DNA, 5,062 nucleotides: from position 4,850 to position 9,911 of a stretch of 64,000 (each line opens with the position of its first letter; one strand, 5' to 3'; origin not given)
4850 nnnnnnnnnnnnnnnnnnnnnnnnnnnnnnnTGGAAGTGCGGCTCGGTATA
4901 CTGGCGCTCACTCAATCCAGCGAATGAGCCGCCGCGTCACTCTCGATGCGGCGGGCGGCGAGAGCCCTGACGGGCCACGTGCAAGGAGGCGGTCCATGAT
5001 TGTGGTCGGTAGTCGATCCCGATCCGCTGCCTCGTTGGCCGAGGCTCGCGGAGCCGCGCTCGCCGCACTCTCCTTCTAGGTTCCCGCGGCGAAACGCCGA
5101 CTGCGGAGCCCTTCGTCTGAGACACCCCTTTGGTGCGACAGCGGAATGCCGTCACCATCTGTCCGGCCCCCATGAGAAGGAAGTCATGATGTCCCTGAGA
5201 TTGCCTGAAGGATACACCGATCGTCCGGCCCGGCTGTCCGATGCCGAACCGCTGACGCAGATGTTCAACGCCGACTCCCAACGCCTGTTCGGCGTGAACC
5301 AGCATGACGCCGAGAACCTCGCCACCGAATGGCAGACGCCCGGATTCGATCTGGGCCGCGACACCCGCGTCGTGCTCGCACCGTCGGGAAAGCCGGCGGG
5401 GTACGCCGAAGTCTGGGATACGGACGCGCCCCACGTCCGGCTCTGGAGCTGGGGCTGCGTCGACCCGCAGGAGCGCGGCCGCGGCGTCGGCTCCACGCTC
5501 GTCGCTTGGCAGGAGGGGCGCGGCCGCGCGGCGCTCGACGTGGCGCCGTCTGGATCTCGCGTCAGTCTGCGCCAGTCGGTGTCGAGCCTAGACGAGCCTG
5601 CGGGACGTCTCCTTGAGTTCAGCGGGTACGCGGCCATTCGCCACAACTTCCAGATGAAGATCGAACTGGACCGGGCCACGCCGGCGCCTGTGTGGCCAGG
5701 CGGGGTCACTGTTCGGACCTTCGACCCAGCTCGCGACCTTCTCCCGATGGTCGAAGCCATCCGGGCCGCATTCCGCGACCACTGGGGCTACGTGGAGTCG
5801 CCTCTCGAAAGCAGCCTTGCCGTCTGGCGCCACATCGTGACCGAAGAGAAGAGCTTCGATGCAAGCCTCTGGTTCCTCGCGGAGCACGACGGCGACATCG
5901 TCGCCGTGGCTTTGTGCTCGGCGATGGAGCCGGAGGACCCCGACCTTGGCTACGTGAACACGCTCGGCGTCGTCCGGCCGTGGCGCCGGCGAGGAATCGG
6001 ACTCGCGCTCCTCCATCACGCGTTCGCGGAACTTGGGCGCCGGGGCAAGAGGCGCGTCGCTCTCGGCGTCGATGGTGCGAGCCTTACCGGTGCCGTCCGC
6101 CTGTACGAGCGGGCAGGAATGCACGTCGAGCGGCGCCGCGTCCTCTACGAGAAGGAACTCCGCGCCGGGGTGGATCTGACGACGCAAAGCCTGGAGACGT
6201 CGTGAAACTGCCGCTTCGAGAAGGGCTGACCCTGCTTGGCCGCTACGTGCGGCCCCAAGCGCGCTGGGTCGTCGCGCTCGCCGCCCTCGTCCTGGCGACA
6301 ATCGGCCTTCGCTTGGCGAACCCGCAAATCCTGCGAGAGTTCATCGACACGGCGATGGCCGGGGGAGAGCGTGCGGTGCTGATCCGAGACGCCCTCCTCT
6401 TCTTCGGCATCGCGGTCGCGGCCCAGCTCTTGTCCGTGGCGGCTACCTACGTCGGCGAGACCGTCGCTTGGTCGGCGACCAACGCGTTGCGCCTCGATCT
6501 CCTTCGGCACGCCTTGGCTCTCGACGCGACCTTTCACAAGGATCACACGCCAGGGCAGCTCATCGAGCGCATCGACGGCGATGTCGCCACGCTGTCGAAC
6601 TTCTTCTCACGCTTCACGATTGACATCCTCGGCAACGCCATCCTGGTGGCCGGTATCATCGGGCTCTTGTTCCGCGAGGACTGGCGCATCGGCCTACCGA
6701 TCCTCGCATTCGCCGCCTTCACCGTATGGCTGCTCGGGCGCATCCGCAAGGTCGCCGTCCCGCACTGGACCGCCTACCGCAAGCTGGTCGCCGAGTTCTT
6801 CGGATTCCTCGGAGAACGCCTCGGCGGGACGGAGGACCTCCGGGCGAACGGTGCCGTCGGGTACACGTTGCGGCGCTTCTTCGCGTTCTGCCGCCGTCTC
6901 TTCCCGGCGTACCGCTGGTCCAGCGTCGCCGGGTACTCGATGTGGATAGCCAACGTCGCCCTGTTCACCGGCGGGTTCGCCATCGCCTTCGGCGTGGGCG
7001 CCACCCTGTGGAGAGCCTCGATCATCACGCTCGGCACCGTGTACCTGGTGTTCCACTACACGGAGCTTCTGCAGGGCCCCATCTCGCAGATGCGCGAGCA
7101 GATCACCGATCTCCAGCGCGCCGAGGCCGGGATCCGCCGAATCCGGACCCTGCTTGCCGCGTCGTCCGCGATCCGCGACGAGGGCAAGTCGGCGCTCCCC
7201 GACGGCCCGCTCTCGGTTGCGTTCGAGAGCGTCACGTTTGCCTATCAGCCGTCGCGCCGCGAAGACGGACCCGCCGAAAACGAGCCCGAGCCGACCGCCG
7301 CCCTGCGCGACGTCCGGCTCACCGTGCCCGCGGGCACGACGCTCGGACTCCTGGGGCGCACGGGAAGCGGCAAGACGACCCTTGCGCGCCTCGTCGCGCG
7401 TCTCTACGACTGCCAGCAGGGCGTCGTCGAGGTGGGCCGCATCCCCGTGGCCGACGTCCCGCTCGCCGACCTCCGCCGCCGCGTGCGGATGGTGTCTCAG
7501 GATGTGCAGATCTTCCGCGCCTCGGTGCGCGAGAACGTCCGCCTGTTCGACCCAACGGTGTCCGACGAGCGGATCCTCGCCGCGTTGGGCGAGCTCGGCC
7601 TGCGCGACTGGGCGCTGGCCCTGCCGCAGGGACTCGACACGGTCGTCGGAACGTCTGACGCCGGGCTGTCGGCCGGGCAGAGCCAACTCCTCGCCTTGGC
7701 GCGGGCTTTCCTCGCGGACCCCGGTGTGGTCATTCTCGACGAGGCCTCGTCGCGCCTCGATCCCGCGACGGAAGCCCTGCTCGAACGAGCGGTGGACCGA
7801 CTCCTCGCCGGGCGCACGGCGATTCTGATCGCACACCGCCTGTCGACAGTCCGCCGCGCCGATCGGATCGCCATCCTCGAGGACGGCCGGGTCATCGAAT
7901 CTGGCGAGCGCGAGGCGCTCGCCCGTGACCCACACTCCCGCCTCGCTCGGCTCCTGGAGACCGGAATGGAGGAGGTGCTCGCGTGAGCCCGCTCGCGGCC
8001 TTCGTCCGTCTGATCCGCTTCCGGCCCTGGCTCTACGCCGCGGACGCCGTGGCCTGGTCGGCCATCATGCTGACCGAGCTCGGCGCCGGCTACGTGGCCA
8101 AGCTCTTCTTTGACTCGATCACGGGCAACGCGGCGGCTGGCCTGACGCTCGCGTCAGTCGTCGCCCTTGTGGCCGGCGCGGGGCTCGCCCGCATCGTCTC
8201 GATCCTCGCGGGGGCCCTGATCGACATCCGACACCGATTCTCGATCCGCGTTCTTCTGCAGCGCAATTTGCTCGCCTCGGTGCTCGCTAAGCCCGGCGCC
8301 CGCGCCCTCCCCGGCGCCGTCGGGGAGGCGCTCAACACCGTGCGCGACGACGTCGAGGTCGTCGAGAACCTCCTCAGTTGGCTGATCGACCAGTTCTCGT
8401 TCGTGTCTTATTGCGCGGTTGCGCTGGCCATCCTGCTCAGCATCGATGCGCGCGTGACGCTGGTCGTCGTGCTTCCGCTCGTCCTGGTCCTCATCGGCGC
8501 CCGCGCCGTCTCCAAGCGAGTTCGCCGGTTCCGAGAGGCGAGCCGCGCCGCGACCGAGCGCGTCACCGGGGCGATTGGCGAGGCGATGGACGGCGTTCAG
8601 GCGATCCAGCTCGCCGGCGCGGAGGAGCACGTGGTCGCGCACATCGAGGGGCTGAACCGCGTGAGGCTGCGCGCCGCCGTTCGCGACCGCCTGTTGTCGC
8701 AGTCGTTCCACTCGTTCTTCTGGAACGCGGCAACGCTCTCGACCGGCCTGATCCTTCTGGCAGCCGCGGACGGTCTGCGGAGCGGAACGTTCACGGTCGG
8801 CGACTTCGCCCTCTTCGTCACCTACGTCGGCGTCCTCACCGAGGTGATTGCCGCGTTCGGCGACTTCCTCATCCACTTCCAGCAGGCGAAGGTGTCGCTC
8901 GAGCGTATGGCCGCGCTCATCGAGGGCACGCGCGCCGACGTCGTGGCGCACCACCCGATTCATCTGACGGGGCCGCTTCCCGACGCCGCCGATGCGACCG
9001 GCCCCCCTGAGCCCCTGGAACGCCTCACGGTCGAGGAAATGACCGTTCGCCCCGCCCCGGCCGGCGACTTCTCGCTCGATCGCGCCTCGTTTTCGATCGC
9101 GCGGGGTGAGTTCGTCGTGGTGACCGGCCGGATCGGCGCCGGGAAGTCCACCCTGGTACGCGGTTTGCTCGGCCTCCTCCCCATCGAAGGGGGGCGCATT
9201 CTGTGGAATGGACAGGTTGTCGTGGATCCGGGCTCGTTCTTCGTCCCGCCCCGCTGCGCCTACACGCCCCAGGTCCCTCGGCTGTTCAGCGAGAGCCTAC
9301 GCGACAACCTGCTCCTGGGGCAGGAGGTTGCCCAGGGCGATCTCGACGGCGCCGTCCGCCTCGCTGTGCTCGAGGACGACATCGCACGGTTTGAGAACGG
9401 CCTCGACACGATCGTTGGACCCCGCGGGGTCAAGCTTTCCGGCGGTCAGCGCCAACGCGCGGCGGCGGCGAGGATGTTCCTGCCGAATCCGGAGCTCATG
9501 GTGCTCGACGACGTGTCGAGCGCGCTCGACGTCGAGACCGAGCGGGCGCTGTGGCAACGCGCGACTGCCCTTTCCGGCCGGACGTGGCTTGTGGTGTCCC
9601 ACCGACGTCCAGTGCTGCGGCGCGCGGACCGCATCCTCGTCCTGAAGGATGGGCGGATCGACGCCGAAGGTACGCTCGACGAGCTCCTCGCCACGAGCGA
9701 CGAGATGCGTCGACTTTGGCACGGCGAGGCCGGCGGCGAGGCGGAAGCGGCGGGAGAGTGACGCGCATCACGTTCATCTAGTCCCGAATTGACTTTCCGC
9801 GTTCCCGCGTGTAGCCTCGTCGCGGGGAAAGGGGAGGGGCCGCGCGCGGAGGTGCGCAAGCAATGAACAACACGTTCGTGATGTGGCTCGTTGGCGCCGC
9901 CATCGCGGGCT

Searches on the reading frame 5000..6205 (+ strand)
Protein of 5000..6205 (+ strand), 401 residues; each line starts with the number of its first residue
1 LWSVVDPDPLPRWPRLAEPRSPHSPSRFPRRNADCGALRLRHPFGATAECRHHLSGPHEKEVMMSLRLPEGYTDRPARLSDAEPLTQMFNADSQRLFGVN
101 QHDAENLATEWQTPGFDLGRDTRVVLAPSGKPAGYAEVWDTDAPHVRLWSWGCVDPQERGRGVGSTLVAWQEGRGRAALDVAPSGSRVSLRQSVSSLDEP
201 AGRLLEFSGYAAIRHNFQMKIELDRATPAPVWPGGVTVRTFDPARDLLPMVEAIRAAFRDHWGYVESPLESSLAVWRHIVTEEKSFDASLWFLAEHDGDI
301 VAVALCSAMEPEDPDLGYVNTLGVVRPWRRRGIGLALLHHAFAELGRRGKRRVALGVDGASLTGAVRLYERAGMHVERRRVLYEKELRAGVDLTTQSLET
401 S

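Call 71: search_protein_families(library=pfam, proteins=[window:5000-6205:+], max_evalue=0.00001)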
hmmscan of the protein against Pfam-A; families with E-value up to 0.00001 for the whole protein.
window:5000-6205:+ (401 aa): 3 families
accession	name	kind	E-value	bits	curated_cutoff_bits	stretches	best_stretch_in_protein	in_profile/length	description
PF00583.31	Acetyltransf_1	-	5.7e-21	75.4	20.7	1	277-374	25-116/116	Acetyltransferase (GNAT) family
PF13508.13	Acetyltransf_7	-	1.2e-14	54.9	27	1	289-373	3-81/84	Acetyltransferase (GNAT) domain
PF13673.13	Acetyltransf_10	-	7.9e-09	36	23.6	0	288-377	30-110/128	Acetyltransferase (GNAT) domain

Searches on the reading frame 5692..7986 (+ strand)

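Call 71: search_protein_families(library=pfam, proteins=[window:5692-7986:+], max_evalue=0.00001)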
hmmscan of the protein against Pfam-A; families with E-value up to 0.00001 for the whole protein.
window:5692-7986:+ (764 aa): 2 families
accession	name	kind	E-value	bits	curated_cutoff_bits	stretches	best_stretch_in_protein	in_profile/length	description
PF00005.33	ABC_tran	-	1.4e-26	94.1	25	1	538-686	1-136/137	ABC transporter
PF00664.28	ABC_membrane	-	1.2e-23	84.6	28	1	198-463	6-273/274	ABC transporter transmembrane region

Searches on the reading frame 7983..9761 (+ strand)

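Call 71: search_protein_families(library=pfam, proteins=[window:7983-9761:+], max_evalue=0.00001)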
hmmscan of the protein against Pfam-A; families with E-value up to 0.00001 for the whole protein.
window:7983-9761:+ (592 aa): 2 families
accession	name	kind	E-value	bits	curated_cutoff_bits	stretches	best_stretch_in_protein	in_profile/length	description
PF00005.33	ABC_tran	-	6.5e-20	72.6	25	1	365-510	1-134/137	ABC transporter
PF00664.28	ABC_membrane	-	1.2e-15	58.4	28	1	36-286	19-271/274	ABC transporter transmembrane region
